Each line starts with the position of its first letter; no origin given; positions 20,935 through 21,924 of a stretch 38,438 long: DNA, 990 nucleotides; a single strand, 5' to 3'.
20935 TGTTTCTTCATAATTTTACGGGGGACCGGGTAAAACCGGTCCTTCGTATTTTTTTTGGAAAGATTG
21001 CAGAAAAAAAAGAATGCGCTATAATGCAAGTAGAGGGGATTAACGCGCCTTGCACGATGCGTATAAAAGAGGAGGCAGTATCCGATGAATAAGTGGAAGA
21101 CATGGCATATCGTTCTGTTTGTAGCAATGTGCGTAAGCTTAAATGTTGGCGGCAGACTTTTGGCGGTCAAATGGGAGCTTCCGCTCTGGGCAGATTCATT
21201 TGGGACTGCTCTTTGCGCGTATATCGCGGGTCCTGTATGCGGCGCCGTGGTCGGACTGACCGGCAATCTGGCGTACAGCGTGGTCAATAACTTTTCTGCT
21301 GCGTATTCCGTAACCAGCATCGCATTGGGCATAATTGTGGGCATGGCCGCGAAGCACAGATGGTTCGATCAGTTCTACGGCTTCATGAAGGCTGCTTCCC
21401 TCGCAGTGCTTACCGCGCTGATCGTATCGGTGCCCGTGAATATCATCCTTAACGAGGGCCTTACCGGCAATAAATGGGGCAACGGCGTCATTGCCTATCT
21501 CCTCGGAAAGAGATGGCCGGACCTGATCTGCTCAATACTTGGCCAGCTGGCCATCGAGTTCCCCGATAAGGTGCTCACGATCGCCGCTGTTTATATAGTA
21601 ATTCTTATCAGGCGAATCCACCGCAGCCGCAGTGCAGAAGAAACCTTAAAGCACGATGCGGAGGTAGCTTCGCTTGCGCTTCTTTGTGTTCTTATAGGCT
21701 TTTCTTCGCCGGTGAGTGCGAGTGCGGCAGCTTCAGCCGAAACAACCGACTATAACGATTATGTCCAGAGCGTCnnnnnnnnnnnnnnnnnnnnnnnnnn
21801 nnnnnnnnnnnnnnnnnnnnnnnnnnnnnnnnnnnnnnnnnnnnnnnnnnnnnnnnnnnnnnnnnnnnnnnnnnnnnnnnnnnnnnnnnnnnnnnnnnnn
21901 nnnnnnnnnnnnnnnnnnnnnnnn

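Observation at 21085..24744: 1219-aa protein fusing a polytopic N-terminal membrane module, an extracytoplasmic Reg_prop/Y_Y_Y beta-propeller sensor and an HD-GYP output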

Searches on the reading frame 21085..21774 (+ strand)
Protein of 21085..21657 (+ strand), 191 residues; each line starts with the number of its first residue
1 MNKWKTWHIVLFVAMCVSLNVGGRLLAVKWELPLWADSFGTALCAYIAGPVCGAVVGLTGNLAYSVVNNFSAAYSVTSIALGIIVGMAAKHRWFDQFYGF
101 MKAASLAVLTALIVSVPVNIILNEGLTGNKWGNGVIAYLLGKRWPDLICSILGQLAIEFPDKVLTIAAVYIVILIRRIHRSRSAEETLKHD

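Call 19: search_protein_representatives(protein=window:21085-21657:+)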
Query: 191 residues. Proteins with E-value up to 0.001 (for the whole library): 737; up to 1e-10: 257; up to 1e-30: 40. The best 150 are listed.
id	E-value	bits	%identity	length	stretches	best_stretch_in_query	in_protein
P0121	1.1e-79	283.2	68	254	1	1-182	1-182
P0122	5.0e-67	241.8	61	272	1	1-182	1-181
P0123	5.8e-50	186.2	48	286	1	1-184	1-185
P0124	6.7e-50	186.0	47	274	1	2-183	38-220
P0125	8.3e-50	185.7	69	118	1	1-117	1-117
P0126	5.3e-43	163.5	48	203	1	1-159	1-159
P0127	8.5e-42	159.5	45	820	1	1-182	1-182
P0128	1.6e-40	155.4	42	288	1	1-182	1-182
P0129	1.9e-40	155.1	43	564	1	6-180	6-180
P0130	1.1e-39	152.6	45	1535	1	1-185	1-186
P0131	1.8e-38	148.7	42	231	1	5-177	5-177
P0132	1.2e-37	146.0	44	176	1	10-167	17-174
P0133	7.5e-37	143.4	37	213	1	1-184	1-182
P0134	1.8e-36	142.2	40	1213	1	6-183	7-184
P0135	2.7e-36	141.6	42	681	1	1-181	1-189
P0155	1.8e-31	125.8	37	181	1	4-175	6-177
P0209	5.1e-24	101.5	34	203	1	5-183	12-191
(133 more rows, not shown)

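Call 22: search_protein_families(library=pfam, alignment_id=A1, max_evalue=0.00001)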
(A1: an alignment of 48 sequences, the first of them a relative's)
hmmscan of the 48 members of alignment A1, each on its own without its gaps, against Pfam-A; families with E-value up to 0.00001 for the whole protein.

A. member 1, P0130 (1535 aa): 4 families
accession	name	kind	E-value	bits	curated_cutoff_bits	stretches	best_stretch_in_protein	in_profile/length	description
PF00072.30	Response_reg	-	6e-25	88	30.2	1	1242-1354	1-110/111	Response regulator receiver domain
PF02518.31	HATPase_c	-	7.5e-25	88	26.4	1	1094-1208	1-109/111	Histidine kinase-, DNA gyrase B-, and HSP90-like ATPase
PF07494.17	Reg_prop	-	3.4e-20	70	20.4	0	271-289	6-24/24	Two component regulator propeller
PF00512.31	HisKA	-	8.4e-17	61.4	26.9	1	982-1047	1-66/66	His Kinase A (phospho-acceptor) domain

B. families by the number of members that match (of 48 scanned): 20 families
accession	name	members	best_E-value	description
PF07494.17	Reg_prop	40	3.3e-30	Two component regulator propeller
PF02518.31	HATPase_c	9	1.9e-29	Histidine kinase-, DNA gyrase B-, and HSP90-like ATPase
PF00072.30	Response_reg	9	2.9e-26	Response regulator receiver domain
PF00512.31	HisKA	9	3.1e-20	His Kinase A (phospho-acceptor) domain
PF13487.12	HD_5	8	8.1e-42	HD domain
PF01966.28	HD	8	1.2e-27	HD domain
PF01627.28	Hpt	6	1.8e-09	Hpt domain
PF12822.12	ECF_trnsprt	4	2.4e-07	ECF transporter, substrate-specific component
PF08450.18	SGL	3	2.6e-10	SMP-30/Gluconolactonase/LRE-like region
PF07694.17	5TM-5TMR_LYT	3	5.1e-07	5TMR of 5TMR-LYT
PF00990.26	GGDEF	2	2.8e-37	Diguanylate cyclase, GGDEF domain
PF13197.11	DUF4013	2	4.4e-17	Protein of unknown function (DUF4013)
PF09335.16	VTT_dom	2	1.5e-11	VTT domain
PF07495.19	Y_Y_Y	2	2.7e-08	Y_Y_Y domain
PF08668.18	HDOD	2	1.6e-07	HDOD domain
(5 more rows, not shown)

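Call 25: find_homologous_proteins(query=A2, max_evalue=0.00001)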
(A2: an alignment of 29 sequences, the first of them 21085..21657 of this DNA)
Query A2 (29 sequences) (191 aa, profile of the alignment): 87 proteins with E <= 0.00001 among 3827 candidates.
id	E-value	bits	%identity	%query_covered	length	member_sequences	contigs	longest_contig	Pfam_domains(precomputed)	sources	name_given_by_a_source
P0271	3.9e-68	247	70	93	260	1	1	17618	-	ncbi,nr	ncbi:MAG: hypothetical protein K6E16_09525, partial [Lachnospiraceae bacterium]|nr:hypothetical prot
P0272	9.8e-67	242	73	99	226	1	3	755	-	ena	-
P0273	1.1e-66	242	73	98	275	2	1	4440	-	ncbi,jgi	jgi:energy-coupling factor transport system substrate-specific component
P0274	1.2e-66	242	71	99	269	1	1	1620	-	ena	-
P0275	3.0e-66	241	66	99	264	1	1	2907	-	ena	-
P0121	1.0e-65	239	67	97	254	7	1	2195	-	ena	-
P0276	1.3e-65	239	65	97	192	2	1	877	-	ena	-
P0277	5.8e-65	236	72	99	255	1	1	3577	-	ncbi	ncbi:MAG: hypothetical protein ABS901_05585, partial [Candidatus Limivicinus sp.]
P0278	1.0e-64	236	72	99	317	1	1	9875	PF07494.18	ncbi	-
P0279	3.1e-64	234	62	98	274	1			-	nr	nr:hypothetical protein [Lachnospiraceae bacterium]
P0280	5.3e-64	233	66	97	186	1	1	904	-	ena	-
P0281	6.4e-64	233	70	94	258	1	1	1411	-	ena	-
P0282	7.0e-64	233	66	95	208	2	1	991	-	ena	-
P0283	1.4e-63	232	68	97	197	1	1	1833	-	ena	-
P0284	1.6e-63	232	70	99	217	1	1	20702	-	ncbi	-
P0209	1.1e-54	203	31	98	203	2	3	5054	-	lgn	-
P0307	3.4e-54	201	32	98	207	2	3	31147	-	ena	-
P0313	4.5e-48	181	31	83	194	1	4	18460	PF07155.18,PF12822.13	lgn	-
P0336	9.8e-28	115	27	91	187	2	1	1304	PF12822.13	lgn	-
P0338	1.5e-26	111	28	86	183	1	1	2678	PF12822.13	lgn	-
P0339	3.3e-26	110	25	86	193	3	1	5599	-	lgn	-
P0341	3.6e-25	107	32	63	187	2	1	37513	PF12822.13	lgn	-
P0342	1.3e-24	105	26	66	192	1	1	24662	PF07155.18,PF12822.13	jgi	jgi:energy-coupling factor transport system substrate-specific component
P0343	2.5e-23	101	25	88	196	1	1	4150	PF12822.13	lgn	-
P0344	1.0e-22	99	26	100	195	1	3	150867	PF12822.13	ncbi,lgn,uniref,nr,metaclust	ncbi:ECF transporter S component [Clostridium gasigenes]|uniref:Energy-coupling factor transport sys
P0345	1.6e-21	95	22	88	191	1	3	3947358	PF12822.13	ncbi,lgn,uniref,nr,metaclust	ncbi:hypothetical protein CAFE_15430 [Caprobacter fermentans]|uniref:ECF transporter S component n=1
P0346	6.9e-21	93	34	48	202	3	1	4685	PF12822.13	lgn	-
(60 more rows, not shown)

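Call 27: find_encoding_contigs(protein=P0344, flank=5000, max_places=2)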
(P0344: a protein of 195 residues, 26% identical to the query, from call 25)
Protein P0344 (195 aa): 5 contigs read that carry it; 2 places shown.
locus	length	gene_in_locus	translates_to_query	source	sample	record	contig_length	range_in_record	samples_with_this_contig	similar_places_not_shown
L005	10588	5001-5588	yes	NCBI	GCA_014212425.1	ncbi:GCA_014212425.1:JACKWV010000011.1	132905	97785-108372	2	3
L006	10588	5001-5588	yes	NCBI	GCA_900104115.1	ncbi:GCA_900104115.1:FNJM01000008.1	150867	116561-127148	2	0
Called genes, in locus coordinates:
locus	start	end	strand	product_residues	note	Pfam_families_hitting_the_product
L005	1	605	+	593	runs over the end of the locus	PF01807:Zn_ribbon_DnaG, PF08275:DNAG_N, PF01751:Toprim, PF13155:Toprim_2, PF13362:Toprim_3, PF13662:Toprim_4, PF10410:DnaB_bind (weak), PF00772:DnaB (faint)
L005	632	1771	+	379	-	PF03979:Sigma70_r1_1, PF00140:Sigma70_r1_2, PF04542:Sigma70_r2, PF04539:Sigma70_r3, PF04545:Sigma70_r4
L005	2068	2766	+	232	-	PF12847:Methyltransf_18, PF04816:TrmK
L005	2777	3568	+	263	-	PF01784:DUF34_NIF3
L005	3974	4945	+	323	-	PF01156:IU_nuc_hydro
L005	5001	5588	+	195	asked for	PF12822:ECF_trnsprt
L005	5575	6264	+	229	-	PF04055:Radical_SAM (weak)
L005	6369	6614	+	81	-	-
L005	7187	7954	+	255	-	PF00520:Ion_trans, PF07885:Ion_trans_2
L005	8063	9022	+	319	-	PF00389:2-Hacid_dh, PF00670:AdoHcyase_NAD (faint), PF02826:2-Hacid_dh_C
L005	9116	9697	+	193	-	PF14542:Acetyltransf_CG (faint), PF00583:Acetyltransf_1, PF13673:Acetyltransf_10, PF13508:Acetyltransf_7, PF08445:FR47 (weak), PF13527:Acetyltransf_9 (weak)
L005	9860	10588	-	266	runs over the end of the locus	PF05116:S6PP, PF08282:Hydrolase_3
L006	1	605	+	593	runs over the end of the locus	PF01807:Zn_ribbon_DnaG, PF08275:DNAG_N, PF01751:Toprim, PF13155:Toprim_2, PF13362:Toprim_3, PF13662:Toprim_4, PF10410:DnaB_bind (weak), PF00772:DnaB (faint)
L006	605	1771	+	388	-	PF03979:Sigma70_r1_1, PF00140:Sigma70_r1_2, PF04542:Sigma70_r2, PF04539:Sigma70_r3, PF04545:Sigma70_r4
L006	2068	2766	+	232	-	PF12847:Methyltransf_18, PF04816:TrmK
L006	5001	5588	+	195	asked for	PF12822:ECF_trnsprt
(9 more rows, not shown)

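Call 28: find_encoding_contigs(protein=P0307, flank=5000, max_places=2)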
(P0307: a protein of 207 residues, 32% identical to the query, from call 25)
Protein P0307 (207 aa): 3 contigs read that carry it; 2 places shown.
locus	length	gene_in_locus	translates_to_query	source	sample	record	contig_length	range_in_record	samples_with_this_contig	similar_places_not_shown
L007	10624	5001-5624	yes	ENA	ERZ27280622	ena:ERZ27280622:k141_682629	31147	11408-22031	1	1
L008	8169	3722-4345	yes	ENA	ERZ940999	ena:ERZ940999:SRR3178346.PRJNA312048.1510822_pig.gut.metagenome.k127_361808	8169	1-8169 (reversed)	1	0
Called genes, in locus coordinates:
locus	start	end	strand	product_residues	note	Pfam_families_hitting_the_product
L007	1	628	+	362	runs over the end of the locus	PF01757:Acyl_transf_3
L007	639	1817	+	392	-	PF00999:Na_H_Exchanger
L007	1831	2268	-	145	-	PF02082:Rrf2, PF03444:WHD_HrcA (weak)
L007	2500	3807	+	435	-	PF01053:Cys_Met_Meta_PP, PF00155:Aminotran_1_2 (weak), PF01041:DegT_DnrJ_EryC1, PF00266:Aminotran_5 (weak)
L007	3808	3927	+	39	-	-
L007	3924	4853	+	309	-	PF00291:PALP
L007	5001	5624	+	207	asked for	-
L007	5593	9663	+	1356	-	PF07494:Reg_prop (faint), PF00512:HisKA, PF02518:HATPase_c, PF00072:Response_reg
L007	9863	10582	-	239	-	PF00072:Response_reg, PF04397:LytTR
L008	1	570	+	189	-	?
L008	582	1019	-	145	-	PF02082:Rrf2, PF03444:WHD_HrcA (weak)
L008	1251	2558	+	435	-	PF01053:Cys_Met_Meta_PP, PF00155:Aminotran_1_2 (weak), PF01041:DegT_DnrJ_EryC1, PF00266:Aminotran_5 (weak)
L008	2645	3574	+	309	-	PF00291:PALP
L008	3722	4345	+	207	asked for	-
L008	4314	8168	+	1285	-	?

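Call 44: predict_structure(alignment_id=A3)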
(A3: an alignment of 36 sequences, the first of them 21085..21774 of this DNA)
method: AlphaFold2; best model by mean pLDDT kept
length: 230 residues; sequences in the alignment: 36
mean_pLDDT: 85.7   pTM: 0.75
mean pLDDT of the five models: 85.7, 85.4, 84.9, 84.0, 83.3
residues with pLDDT >= 90: 162; 70-90: 17; 50-70: 34; < 50: 17
segments of 3 or more residues with pLDDT < 50: 188-191, 208-217
pLDDT, mean of each block of 10 residues (from residue 1): 78 97 95 95 96 97 92 94 97 94 97 96 93 97 97 97 96 87 58 56 57 48 56
secondary structure, 60 per line:
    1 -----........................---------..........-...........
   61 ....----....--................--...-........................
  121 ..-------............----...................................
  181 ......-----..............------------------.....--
elements in order: H6-29 H39-48 H50-64 H69-72 H75-90 H97-122 H130-141 H146-186 H192-205 H224-228

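Call 46: fold_search(model_id=the predicted structure, library=pdb)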
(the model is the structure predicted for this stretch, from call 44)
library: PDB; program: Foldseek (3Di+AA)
matches with E <= 10: 133; with E <= 0.001: 0
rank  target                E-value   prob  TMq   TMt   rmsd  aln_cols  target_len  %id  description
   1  5kbw_A                3.1e-02  1.00  0.48  0.62   5.3       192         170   15  Crystal structure of TmRibU, the riboflavin-binding S subunit from the Thermotoga maritima ECF transporter (released 2016-06-29)
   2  5kc0                  3.9e-02  1.00  0.48  0.64   5.9       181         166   14  Crystal structure of TmRibU, hexagonal crystal form (released 2016-06-29)
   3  5kc4_E                3.9e-02  1.00  0.46  0.62   6.1       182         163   15  Structure of TmRibU, orthorhombic crystal form (released 2016-06-29)
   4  5kbw_B                4.3e-02  1.00  0.45  0.58   6.2       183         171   17  Crystal structure of TmRibU, the riboflavin-binding S subunit from the Thermotoga maritima ECF transporter (released 2016-06-29)
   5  3p5n_A                6.2e-02  1.00  0.46  0.60   6.6       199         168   14  Structure and mechanism of the S component of a bacterial ECF transporter (released 2010-11-03)
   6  4muu_A                7.5e-02  1.00  0.48  0.60   4.4       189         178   17  Structure of ThiT with pyrithiamine bound (released 2014-09-17)
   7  7nnt_C                1.0e-01  1.00  0.46  0.61   5.7       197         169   14  Cryo-EM structure of the folate-specific ECF transporter complex in DDM micelles (released 2021-08-18)
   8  3rlb_B                1.7e-01  1.00  0.47  0.59   4.4       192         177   17  Crystal structure at 2.0 A of the S-component for thiamin from an ECF-type ABC transporter (released 2011-06-29)
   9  4tkr_B                3.4e-01  0.99  0.46  0.55   7.8       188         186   10  Native-SAD phasing for ThiT from Listeria monocytogenes serovar. (released 2014-06-18)
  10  4tkr_A                5.0e-01  0.94  0.43  0.52   6.2       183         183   12  Native-SAD phasing for ThiT from Listeria monocytogenes serovar. (released 2014-06-18)
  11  8vow_A                1.2e+00  0.10  0.17  0.09  21.0       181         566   15  Cryo-EM structure of the ABC transporter PCAT1 cysteine-free core bound with MgATP and Vi (released 2024-10-30)
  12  8ubg_A                1.2e+00  0.10  0.20  0.20  16.8       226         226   13  DpHF19 filament (released 2024-04-10)
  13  6zg3_C                1.4e+00  0.44  0.36  0.39   8.1       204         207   17  the structure of ECF PanT transporter in a complex with a nanobody (released 2021-03-03)
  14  8fbi                  1.9e+00  0.15  0.23  0.20  13.0       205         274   14  Improving the secretion of designed protein assemblies through negative design of cryptic transmembrane domains (released 2023-03-22)
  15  6m97                  2.2e+00  0.12  0.24  0.26  22.4       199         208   13  Crystal structure of the high-affinity copper transporter Ctr1 (released 2019-04-03)
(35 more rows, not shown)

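Call 50: find_related_loci(query=A4, collection=genome_contigs, flank=8000)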
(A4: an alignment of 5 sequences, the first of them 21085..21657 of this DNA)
Query A4 (191 aa) in genome_contigs; peptide patterns used: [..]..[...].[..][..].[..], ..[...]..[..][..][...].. (x = any residue, [..] = any of these).
349 stretches matched a pattern; 329 encode a relative of the query (tblastn E <= 1e-3); the best 80 are kept; 80 distinct loci.
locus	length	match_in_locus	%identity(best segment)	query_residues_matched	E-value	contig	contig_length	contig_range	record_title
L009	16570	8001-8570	78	1-189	1e-96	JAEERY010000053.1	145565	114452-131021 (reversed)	MAG: Lachnospiraceae bacterium isolate Tb.RUG.37 k141_7851788_flag=1_multi=27.1944_len=145565, whole genome shotgun sequ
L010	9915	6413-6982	72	1-190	1e-95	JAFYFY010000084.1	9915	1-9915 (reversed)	MAG: Lachnospiraceae bacterium isolate RGIG7055 Sheep_Rumen.Co__c1508825, whole genome shotgun sequence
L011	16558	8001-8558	77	1-186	9e-95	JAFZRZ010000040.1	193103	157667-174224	MAG: Lachnospiraceae bacterium isolate RGIG8044 Water_buffalos_Rumen-1__c570950, whole genome shotgun sequence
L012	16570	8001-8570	73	1-190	3e-92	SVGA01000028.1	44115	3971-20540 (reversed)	MAG: Butyrivibrio sp. isolate SIG346 NODE_1119_length_44115_cov_25.959648, whole genome shotgun sequence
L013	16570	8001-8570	72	1-190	2e-92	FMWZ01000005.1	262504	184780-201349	Lachnospiraceae bacterium G11 genome assembly, contig: IE05DRAFT_scaffold00002.2, whole genome shotgun sequence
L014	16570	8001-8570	72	1-190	1e-91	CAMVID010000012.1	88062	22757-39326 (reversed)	MAG TPA_asm: uncultured Lachnospiraceae bacterium isolate SRR8387717_bin.105_metaWRAP_v1.3_MAG genome assembly, contig:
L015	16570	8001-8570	72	1-190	8e-91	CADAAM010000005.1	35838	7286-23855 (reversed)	MAG: Ruminococcaceae bacterium isolate RUG13116 genome assembly, contig: RUG13116_asm_5, whole genome shotgun sequence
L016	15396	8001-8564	70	1-188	7e-90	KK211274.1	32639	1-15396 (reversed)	Lachnospiraceae bacterium AC3007 genomic scaffold T321DRAFT_scaffold00026.26, whole genome shotgun sequence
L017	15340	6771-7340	71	1-190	6e-90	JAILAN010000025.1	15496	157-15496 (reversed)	MAG: Lachnospiraceae bacterium isolate RUI534 k141_11078004_flag=0_multi=24.6681_len=15496, whole genome shotgun sequenc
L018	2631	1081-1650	68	1-190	5e-92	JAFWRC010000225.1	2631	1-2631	MAG: Lachnospiraceae bacterium isolate RGIG5994 Sheep_Omasum-2__c711892, whole genome shotgun sequence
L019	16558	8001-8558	72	1-186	1e-89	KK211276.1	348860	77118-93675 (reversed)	Lachnospiraceae bacterium AB2028 genomic scaffold T322DRAFT_scaffold00003.3, whole genome shotgun sequence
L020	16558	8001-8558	71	1-186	2e-89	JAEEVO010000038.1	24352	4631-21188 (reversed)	MAG: Lachnospiraceae bacterium isolate Tb.RUG.456 NODE_8474_length_24352_cov_1.371723, whole genome shotgun sequence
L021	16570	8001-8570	72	1-189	1e-89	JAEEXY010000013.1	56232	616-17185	MAG: Lachnospiraceae bacterium isolate Tb.RUG.532 NODE_1639_length_56232_cov_2.088317, whole genome shotgun sequence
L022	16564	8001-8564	70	1-189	4e-89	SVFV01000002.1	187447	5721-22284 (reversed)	MAG: Butyrivibrio sp. isolate SIG341 NODE_108_length_187447_cov_92.893350, whole genome shotgun sequence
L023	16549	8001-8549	75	1-183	3e-89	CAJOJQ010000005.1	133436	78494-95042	uncultured Christensenellaceae bacterium isolate Red_deer_4_mag_93 genome assembly, contig: scaffold_115, whole genome s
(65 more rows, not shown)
